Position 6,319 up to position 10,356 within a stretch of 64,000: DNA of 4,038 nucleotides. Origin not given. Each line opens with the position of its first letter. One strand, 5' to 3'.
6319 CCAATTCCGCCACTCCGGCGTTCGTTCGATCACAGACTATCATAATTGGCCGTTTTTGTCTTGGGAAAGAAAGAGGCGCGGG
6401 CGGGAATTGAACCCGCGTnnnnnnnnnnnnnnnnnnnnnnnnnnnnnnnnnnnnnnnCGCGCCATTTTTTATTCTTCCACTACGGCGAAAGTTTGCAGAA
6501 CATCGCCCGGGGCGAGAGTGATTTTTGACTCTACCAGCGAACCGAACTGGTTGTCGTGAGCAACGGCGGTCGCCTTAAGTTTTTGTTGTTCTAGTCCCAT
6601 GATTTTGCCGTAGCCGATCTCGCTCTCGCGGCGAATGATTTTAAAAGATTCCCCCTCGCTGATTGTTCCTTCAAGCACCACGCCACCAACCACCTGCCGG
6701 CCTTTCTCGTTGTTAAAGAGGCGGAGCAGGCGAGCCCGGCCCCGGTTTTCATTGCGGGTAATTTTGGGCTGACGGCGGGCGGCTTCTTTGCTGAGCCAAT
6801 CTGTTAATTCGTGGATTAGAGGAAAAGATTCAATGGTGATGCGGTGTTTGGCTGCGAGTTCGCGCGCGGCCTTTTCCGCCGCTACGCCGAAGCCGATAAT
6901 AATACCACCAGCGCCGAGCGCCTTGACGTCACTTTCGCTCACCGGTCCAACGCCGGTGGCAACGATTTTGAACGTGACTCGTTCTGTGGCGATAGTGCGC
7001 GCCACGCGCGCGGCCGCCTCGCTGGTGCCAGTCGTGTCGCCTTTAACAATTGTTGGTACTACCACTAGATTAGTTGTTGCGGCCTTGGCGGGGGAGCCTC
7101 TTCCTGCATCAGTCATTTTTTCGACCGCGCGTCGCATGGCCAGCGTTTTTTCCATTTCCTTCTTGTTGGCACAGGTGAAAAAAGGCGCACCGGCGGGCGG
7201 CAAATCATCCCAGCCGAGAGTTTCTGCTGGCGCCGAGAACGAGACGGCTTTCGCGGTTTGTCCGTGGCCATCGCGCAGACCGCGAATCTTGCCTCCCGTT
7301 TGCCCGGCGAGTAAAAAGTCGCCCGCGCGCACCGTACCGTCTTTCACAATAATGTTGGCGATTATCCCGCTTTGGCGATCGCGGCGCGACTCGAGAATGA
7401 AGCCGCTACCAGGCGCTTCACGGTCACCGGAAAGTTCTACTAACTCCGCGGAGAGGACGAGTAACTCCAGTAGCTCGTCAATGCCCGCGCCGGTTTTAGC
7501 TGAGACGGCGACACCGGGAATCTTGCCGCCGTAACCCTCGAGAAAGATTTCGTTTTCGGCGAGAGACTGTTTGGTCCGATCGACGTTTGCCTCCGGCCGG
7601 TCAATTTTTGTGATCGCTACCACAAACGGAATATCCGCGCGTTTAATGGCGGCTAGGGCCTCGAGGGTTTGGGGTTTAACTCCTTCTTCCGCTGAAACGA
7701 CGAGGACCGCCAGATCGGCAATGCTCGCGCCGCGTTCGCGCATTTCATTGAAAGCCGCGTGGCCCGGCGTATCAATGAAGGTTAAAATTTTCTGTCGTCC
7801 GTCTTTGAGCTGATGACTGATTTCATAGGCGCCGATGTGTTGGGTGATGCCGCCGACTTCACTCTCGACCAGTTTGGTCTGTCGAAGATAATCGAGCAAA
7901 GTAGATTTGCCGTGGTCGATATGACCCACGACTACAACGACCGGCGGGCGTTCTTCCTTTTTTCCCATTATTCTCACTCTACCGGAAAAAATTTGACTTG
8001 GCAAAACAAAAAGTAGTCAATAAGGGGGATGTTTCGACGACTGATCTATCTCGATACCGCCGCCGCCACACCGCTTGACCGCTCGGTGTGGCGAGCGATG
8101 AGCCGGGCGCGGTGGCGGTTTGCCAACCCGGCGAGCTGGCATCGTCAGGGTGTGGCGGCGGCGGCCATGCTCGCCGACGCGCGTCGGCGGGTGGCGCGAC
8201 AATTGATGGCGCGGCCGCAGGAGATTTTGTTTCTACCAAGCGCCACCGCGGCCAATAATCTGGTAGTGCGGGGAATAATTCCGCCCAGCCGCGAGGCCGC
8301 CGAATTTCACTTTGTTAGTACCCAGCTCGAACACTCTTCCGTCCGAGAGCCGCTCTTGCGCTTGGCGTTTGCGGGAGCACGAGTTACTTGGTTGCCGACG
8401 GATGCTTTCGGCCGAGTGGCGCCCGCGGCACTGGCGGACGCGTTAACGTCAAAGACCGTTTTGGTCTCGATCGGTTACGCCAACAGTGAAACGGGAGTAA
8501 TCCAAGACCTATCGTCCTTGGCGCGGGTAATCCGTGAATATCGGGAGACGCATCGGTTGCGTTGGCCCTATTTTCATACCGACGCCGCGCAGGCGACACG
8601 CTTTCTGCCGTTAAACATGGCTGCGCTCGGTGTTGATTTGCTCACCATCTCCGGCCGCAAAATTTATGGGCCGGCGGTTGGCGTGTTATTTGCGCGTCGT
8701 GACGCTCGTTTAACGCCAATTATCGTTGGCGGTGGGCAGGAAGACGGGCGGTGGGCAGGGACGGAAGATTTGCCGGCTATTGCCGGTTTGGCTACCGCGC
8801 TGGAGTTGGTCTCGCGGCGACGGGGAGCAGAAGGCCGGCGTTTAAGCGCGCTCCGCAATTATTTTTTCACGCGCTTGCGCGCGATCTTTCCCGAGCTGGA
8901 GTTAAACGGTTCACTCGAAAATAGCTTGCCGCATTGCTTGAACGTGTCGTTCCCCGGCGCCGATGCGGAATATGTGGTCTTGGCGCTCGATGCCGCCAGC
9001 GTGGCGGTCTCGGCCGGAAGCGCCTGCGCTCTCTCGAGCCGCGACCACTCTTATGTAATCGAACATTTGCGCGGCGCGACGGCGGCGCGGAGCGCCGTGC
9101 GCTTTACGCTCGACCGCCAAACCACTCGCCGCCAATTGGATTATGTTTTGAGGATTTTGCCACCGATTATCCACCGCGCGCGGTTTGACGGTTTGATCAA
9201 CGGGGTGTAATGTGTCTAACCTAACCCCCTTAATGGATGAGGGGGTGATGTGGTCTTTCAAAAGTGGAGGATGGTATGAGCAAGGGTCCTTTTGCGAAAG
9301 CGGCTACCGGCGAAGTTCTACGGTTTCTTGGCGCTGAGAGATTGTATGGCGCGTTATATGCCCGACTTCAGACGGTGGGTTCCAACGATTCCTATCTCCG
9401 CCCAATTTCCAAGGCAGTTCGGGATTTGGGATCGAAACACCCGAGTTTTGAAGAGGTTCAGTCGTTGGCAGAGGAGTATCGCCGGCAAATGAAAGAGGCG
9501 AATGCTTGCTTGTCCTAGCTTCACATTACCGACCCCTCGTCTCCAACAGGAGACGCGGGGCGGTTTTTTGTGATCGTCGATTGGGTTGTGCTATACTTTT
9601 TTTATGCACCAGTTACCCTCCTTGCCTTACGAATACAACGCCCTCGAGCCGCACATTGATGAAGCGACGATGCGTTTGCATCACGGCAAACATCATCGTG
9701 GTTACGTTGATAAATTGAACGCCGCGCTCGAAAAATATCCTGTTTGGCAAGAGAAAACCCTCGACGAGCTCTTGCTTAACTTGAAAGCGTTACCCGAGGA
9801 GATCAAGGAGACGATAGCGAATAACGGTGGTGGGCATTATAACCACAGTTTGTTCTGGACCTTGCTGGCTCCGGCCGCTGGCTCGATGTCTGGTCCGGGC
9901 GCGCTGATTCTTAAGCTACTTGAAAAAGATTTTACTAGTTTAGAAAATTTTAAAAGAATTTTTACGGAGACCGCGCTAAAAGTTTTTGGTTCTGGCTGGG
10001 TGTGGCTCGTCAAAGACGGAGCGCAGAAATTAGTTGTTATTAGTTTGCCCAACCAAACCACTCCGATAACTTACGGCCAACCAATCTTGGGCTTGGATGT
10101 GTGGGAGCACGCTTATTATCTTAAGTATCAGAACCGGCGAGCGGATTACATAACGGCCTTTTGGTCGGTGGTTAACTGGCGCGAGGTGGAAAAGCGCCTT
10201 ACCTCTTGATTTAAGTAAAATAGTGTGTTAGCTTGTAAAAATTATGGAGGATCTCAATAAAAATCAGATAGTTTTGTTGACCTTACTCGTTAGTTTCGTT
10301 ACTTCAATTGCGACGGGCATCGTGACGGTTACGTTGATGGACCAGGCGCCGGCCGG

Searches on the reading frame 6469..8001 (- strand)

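Call 8: search_protein_families(library=pfam, proteins=[window:6469-8001:-], max_evalue=0.001)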
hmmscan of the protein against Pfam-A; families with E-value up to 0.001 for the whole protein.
window:6469-8001:- (510 aa): 8 families
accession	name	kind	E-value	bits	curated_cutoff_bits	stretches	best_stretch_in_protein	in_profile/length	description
PF00009.33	GTP_EFTU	-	2.1e-37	129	26.5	1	21-182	5-183/188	Elongation factor Tu GTP binding domain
PF11987.13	IF-2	-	4.6e-18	65.7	27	1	310-401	22-114/117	Translation-initiation factor 2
PF22042.2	EF-G_D2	-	1.9e-11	44.4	27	1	199-274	3-81/84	Elongation factor G domain 2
PF01926.29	MMR_HSR1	-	2.9e-11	43.9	21.9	1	22-132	2-113/113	50S ribosome-binding GTPase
PF03193.22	RsgA_GTPase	-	8.7e-06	26.1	30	0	92-181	20-104/174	RsgA GTPase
PF00350.29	Dynamin_N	-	7.9e-05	23.2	27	0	22-56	1-35/168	Dynamin family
PF00071.28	Ras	-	0.0003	20.9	21.6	1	22-182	2-157/162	Ras family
PF08477.19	Roc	-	0.00072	20.2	27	0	22-134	2-119/119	Ras of Complex, Roc, domain of DAPkinase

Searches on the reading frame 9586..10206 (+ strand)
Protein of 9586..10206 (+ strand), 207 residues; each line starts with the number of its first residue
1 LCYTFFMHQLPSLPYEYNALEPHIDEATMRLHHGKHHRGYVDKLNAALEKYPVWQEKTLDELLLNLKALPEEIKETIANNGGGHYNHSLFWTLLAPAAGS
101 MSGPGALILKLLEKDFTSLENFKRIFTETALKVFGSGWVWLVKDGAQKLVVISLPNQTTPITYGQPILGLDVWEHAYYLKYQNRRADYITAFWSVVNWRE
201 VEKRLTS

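Call 9: search_protein_families(library=pfam, proteins=[window:9586-10206:+], max_evalue=0.001)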
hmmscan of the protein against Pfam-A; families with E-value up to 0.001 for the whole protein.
window:9586-10206:+ (207 aa): 2 families
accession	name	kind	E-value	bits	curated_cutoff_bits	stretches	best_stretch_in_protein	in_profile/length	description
PF02777.23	Sod_Fe_C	-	3.1e-39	133.6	20.9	1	108-204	5-102/102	Iron/manganese superoxide dismutases, C-terminal domain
PF00081.27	Sod_Fe_N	-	2.2e-29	102.2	27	1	8-94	2-81/82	Iron/manganese superoxide dismutases, alpha-hairpin domain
